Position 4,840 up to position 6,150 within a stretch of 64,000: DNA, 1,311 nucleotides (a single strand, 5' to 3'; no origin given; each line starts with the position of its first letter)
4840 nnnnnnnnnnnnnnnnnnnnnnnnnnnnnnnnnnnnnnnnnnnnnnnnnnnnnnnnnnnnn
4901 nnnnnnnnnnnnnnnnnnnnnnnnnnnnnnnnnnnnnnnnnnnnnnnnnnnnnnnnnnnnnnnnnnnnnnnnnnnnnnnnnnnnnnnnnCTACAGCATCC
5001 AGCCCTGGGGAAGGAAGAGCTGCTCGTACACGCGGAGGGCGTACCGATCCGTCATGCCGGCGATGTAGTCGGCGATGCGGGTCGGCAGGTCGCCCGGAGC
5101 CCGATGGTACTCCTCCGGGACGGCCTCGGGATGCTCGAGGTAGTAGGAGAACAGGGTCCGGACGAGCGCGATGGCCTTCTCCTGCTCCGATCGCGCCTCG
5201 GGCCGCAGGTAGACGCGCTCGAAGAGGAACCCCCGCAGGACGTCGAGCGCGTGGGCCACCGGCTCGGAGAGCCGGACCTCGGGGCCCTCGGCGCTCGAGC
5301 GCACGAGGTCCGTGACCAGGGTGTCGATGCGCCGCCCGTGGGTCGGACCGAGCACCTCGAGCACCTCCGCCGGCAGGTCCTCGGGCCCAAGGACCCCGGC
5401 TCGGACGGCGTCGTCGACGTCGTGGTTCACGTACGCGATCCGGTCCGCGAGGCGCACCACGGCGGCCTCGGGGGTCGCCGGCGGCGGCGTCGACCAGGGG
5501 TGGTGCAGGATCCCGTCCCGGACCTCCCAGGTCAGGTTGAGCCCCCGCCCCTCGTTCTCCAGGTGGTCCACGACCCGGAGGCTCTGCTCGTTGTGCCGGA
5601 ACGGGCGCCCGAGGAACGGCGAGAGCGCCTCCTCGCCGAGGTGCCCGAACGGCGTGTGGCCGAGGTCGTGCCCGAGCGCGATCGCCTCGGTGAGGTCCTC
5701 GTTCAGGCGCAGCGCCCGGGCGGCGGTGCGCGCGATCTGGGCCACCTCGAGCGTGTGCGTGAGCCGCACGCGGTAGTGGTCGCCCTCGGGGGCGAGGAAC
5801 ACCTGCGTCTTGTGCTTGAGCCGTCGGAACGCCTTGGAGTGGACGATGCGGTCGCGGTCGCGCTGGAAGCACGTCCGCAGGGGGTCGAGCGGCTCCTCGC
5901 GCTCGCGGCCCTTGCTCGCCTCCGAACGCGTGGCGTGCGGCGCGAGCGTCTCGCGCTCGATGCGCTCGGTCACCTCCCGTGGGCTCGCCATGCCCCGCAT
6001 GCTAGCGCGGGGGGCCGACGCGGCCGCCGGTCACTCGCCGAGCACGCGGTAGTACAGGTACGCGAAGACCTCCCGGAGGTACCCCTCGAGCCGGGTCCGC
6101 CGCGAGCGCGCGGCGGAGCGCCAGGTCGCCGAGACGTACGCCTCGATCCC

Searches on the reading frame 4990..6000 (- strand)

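Call 38: search_protein_families(library=pfam, proteins=[window:4990-6000:-], max_evalue=0.00001)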
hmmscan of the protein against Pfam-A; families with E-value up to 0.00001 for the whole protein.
window:4990-6000:- (336 aa): 2 families
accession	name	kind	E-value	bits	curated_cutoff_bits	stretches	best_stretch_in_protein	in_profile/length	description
PF13286.11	HD_assoc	-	4.6e-22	78.8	22.2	1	242-327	1-91/91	Phosphohydrolase-associated domain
PF01966.28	HD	-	2.2e-15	57.4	22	1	79-189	1-114/116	HD domain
